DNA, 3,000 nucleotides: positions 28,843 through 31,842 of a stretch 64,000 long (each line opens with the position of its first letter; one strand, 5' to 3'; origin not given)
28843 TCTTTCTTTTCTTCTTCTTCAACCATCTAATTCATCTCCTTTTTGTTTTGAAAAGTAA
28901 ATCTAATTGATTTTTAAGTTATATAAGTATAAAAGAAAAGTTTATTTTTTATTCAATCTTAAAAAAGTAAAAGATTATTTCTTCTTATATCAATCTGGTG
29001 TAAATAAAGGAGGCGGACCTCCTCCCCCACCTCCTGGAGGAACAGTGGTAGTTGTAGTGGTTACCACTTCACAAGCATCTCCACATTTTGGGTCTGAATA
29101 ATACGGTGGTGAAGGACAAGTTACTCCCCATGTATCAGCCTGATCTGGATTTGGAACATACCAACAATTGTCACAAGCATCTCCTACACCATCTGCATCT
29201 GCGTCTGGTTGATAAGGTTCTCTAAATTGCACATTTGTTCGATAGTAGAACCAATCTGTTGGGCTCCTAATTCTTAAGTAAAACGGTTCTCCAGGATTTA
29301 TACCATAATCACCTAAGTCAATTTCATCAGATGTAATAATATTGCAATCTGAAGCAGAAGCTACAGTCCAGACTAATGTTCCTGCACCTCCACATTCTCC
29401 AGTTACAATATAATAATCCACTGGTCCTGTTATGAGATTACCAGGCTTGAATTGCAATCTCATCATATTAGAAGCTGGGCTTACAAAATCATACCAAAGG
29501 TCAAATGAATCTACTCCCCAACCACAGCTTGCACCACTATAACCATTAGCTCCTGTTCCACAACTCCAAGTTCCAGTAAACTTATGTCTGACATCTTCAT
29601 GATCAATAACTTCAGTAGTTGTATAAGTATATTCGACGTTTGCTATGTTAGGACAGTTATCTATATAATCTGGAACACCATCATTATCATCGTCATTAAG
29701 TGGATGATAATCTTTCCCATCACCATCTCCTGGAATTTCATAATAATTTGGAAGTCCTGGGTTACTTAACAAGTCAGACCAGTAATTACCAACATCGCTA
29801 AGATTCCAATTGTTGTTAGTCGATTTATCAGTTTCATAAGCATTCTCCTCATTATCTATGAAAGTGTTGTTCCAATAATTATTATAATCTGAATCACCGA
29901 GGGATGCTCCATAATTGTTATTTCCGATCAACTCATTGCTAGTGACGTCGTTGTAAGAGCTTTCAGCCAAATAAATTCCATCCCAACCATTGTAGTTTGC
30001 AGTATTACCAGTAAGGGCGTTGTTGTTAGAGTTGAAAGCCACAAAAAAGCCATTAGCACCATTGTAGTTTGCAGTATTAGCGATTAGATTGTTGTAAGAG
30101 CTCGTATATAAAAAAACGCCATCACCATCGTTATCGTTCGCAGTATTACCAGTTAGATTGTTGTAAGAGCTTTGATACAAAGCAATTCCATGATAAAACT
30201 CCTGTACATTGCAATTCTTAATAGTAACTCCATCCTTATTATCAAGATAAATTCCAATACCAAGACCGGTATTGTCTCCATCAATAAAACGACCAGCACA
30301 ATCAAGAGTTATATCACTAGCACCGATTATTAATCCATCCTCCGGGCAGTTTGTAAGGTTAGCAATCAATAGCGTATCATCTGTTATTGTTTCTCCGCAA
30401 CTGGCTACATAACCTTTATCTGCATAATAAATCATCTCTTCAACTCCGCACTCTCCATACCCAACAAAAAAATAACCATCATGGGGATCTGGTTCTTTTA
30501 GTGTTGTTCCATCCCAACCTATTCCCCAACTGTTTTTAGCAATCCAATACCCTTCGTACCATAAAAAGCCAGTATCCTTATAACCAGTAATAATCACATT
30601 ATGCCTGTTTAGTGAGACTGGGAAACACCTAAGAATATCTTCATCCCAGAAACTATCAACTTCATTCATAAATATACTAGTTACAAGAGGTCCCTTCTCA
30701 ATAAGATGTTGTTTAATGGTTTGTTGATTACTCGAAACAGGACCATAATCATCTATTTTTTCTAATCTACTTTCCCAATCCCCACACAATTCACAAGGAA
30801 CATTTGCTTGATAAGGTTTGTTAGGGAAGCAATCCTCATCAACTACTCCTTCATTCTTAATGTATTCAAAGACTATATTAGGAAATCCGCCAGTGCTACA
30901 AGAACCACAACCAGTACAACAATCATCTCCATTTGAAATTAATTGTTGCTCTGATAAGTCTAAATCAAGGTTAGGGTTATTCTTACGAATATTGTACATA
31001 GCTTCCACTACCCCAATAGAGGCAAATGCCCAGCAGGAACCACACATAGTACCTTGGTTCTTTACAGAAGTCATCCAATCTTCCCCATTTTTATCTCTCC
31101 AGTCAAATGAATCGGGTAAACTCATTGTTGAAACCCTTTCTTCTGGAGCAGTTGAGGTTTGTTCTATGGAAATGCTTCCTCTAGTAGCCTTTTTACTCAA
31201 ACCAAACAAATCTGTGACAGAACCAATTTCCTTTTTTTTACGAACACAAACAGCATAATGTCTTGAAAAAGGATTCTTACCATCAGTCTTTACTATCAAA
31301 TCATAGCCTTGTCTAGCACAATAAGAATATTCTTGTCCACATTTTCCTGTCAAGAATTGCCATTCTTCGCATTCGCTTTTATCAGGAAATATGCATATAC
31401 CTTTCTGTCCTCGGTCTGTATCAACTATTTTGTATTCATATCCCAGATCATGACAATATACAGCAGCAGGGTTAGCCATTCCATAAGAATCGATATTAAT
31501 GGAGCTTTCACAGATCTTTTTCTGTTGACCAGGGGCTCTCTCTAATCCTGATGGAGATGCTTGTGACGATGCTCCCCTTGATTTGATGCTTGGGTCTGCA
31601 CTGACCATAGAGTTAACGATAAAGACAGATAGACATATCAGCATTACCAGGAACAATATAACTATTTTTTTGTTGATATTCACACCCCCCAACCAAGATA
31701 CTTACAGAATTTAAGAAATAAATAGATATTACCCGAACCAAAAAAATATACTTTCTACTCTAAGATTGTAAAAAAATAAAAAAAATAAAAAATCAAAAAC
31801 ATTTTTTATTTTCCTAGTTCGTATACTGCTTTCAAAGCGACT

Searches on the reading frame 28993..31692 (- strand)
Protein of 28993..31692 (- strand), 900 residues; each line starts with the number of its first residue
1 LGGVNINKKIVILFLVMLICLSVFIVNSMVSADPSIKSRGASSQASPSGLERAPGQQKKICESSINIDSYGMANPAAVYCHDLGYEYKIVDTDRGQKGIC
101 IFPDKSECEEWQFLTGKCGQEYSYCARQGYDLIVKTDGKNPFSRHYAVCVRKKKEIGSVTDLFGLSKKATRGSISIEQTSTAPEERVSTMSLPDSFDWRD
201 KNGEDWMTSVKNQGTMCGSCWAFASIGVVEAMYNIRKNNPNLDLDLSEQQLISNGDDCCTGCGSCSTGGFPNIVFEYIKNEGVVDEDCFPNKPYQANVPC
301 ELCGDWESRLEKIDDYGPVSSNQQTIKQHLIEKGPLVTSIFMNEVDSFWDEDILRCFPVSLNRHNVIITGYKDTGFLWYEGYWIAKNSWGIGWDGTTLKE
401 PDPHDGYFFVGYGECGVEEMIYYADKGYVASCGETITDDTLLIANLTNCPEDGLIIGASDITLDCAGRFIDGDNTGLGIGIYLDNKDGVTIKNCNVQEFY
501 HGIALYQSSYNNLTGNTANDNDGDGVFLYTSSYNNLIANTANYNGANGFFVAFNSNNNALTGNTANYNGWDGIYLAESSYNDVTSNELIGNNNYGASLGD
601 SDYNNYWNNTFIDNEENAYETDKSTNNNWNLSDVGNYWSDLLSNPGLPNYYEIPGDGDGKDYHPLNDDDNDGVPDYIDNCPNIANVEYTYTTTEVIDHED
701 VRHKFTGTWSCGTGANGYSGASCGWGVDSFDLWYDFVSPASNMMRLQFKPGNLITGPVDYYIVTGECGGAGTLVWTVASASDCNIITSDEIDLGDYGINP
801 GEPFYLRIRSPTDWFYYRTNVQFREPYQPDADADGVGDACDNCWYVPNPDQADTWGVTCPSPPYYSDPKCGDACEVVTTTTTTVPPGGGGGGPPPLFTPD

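Call 83: search_protein_families(library=pfam, proteins=[window:28993-31692:-], max_evalue=0.00001)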
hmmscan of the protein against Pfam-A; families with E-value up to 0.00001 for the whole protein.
window:28993-31692:- (900 aa): 5 families
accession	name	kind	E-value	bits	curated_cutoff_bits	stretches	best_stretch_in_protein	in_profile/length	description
PF00112.29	Peptidase_C1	-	3.1e-38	132.5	20.7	1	192-423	1-218/220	Papain family cysteine protease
PF05048.19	NosD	-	3.1e-22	79.5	23.6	1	475-641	35-210/212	Periplasmic copper-binding protein (NosD)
PF03891.20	DUF333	-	4.9e-19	68.8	25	1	71-116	1-46/47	Domain of unknown function (DUF333)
PF13229.12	Beta_helix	-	1.6e-16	60.8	25.9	1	480-626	2-149/158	Right handed beta helix region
PF02412.23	TSP_3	-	2.9e-07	30.5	25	1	666-686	14-34/36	Thrombospondin type 3 repeat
